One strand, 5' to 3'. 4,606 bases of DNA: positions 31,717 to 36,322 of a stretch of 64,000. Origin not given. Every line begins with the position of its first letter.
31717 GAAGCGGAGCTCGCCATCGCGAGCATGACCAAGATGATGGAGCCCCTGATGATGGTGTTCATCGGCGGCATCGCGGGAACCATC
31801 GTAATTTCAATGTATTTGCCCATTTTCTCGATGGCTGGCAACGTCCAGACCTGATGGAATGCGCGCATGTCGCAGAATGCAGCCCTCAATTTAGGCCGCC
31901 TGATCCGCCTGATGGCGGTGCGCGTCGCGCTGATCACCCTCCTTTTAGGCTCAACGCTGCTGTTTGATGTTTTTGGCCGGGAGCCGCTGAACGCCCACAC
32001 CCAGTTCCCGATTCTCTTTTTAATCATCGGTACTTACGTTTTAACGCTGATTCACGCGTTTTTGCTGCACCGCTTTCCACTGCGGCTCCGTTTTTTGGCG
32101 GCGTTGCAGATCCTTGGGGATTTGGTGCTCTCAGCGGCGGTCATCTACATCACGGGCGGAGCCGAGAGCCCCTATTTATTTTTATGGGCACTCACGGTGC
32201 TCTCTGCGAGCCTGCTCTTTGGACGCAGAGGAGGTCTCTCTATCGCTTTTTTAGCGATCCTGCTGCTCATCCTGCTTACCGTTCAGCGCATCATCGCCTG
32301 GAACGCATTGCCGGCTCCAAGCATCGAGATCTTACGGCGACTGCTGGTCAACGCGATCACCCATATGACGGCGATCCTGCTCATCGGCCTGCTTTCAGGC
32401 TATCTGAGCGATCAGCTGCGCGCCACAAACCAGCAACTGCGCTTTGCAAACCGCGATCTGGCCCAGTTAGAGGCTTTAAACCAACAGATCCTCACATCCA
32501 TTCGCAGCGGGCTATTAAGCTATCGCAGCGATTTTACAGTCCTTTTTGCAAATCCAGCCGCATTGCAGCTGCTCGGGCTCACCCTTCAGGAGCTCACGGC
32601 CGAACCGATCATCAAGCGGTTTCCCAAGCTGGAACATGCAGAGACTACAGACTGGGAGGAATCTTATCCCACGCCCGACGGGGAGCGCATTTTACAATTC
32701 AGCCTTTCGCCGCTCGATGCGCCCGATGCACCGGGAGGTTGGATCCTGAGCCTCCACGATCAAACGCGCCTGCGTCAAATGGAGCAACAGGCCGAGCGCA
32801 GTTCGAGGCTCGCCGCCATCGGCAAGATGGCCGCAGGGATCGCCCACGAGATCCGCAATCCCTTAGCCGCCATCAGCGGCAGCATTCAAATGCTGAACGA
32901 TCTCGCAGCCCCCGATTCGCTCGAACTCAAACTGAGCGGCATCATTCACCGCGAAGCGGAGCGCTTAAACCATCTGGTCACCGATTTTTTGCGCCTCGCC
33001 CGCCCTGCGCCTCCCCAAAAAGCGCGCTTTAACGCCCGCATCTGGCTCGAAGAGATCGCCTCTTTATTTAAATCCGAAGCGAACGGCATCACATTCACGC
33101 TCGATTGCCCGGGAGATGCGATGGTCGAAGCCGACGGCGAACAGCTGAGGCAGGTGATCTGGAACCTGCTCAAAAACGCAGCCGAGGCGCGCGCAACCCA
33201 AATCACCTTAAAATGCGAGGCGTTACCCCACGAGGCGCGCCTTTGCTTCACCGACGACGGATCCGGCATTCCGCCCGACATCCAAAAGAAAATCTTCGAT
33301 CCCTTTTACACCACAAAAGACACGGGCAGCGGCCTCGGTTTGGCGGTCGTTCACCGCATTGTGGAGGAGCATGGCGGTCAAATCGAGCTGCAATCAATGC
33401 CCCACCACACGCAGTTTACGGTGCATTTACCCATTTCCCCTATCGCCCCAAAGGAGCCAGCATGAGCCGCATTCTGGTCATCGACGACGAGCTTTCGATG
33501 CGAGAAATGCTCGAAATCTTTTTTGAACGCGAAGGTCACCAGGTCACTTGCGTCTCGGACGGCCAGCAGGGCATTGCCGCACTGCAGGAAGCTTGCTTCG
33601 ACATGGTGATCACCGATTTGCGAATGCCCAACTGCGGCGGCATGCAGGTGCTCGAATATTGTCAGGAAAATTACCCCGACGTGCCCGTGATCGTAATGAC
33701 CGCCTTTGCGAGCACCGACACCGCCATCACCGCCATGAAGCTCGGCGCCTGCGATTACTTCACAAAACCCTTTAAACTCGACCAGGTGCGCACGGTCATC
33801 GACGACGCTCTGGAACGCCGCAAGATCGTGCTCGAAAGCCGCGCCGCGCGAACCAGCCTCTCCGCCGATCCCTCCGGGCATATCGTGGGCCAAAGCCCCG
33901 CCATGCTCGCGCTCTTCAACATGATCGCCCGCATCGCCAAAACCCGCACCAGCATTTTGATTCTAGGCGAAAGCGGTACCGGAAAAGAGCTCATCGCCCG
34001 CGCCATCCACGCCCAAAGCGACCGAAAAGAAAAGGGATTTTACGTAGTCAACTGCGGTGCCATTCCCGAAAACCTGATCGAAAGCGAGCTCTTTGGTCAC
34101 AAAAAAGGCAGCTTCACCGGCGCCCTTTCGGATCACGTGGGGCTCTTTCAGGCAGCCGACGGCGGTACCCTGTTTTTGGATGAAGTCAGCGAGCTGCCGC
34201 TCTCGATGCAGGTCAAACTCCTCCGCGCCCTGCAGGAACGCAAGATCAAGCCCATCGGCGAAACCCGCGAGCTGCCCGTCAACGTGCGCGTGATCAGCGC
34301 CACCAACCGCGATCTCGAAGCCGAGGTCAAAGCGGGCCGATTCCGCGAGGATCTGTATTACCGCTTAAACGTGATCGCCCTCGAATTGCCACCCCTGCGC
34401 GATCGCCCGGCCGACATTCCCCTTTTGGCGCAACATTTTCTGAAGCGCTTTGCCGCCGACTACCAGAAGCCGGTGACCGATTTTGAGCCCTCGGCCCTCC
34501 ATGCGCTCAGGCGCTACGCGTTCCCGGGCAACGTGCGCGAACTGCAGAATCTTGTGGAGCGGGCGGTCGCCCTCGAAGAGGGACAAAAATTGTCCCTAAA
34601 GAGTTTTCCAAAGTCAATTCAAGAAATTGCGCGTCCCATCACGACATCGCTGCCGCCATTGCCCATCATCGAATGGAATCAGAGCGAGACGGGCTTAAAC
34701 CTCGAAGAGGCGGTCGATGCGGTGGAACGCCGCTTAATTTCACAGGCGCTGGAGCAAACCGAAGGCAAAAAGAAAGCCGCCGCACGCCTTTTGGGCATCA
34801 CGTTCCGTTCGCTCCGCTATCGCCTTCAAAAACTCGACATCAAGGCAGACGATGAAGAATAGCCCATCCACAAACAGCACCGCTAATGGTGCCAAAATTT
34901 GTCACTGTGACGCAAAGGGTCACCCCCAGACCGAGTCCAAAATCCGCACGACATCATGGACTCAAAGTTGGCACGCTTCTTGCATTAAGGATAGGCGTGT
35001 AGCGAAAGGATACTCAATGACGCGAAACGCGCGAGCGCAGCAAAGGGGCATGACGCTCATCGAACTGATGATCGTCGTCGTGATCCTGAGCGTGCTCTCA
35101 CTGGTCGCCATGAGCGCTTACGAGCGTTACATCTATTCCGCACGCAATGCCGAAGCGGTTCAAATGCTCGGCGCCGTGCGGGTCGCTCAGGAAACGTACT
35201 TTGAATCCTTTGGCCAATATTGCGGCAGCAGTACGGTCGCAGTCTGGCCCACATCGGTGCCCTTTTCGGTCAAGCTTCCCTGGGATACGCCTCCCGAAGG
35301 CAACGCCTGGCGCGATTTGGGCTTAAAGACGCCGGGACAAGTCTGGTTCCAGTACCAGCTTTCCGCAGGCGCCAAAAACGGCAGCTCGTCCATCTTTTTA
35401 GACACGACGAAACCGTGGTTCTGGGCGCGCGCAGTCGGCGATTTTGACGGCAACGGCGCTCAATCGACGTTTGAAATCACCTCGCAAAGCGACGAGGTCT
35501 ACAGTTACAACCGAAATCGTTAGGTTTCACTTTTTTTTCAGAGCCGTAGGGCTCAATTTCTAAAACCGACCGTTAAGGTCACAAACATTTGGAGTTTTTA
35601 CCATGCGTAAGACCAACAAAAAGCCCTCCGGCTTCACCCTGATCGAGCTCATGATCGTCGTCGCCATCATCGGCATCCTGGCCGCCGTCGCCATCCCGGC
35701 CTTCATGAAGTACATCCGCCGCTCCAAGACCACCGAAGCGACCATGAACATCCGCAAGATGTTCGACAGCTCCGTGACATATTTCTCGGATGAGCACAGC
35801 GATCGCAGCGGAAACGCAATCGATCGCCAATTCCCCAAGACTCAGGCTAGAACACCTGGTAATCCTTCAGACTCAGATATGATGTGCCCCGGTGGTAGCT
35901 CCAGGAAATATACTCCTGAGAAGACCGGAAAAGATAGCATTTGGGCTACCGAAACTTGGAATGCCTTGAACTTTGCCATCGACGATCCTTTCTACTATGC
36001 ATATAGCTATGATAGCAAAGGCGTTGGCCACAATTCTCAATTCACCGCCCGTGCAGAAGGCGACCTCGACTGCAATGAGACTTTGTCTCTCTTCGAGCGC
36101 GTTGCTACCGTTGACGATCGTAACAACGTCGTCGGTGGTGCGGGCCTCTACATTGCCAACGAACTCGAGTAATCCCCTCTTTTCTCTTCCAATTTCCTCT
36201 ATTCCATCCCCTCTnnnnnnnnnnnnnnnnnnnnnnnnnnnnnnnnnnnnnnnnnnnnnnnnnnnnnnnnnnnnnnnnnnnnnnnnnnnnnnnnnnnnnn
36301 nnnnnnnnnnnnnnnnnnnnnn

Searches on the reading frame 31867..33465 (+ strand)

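Call 23: search_protein_families(library=pfam, proteins=[window:31867-33465:+], max_evalue=0.0001)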
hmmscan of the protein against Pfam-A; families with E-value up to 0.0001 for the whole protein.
window:31867-33465:+ (532 aa): 4 families
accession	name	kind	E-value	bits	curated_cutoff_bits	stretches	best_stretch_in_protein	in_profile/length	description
PF02518.31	HATPase_c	-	9.6e-27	94.1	26.4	1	423-523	2-109/111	Histidine kinase-, DNA gyrase B-, and HSP90-like ATPase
PF00512.31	HisKA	-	2.3e-15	56.8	26.9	1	319-380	3-63/66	His Kinase A (phospho-acceptor) domain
PF25323.1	6TM_PilS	-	1.2e-10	41.9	27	1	9-189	8-187/189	PilS-like transmembrane domain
PF13589.12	HATPase_c_3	-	4.9e-06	27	25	1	428-471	4-48/137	Histidine kinase-, DNA gyrase B-, and HSP90-like ATPase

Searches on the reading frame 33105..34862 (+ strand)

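Call 23: search_protein_families(library=pfam, proteins=[window:33105-34862:+], max_evalue=0.0001)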
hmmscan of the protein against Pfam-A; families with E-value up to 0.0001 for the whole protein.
window:33105-34862:+ (585 aa): 6 families
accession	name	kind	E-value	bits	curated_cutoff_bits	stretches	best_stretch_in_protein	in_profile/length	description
PF00158.32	Sigma54_activat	-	9.9e-73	243.8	20.2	1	260-426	1-167/168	Sigma-54 interaction domain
PF00072.30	Response_reg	-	6.9e-28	97.5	30.2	1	123-232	1-110/111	Response regulator receiver domain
PF25601.1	AAA_lid_14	-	2.2e-26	91.9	27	1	432-509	1-78/87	AAA+ ATPase lid domain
PF14532.12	Sigma54_activ_2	-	3e-23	83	25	1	261-431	1-138/138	Sigma-54 interaction domain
PF02954.25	HTH_8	-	3.4e-14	52.7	22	1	538-577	3-42/42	Bacterial regulatory protein, Fis family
PF07728.20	AAA_5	-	2.9e-08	34.2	22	1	284-402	2-123/139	AAA domain (dynein-related subfamily)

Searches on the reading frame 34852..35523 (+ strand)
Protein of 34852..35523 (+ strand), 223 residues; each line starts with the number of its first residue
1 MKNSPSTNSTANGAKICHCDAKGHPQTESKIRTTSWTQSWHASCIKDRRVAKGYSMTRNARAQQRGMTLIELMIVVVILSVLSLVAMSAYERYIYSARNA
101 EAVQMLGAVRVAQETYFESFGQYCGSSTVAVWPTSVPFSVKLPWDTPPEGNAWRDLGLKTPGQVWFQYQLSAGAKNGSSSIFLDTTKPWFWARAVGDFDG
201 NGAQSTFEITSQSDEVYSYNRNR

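Call 23: search_protein_families(library=pfam, proteins=[window:34852-35523:+], max_evalue=0.0001)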
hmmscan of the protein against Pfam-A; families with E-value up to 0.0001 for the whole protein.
window:34852-35523:+ (223 aa): 1 family
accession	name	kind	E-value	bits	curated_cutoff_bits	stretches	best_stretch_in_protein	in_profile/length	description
PF07963.17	N_methyl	-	2e-08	33.9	21.2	1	62-87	2-27/27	Prokaryotic N-terminal methylation motif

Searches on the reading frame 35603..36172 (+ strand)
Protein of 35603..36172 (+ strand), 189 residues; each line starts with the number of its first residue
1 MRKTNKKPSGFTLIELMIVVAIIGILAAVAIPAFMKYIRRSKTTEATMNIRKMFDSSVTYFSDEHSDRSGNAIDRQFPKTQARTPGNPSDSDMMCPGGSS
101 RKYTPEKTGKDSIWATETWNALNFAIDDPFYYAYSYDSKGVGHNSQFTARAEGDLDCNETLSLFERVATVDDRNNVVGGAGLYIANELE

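Call 23: search_protein_families(library=pfam, proteins=[window:35603-36172:+], max_evalue=0.0001)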
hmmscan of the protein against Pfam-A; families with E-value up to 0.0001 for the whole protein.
window:35603-36172:+ (189 aa): 1 family
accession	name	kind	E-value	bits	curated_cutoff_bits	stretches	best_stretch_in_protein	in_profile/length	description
PF07963.17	N_methyl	-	8.3e-10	38.3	21.2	1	6-31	2-27/27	Prokaryotic N-terminal methylation motif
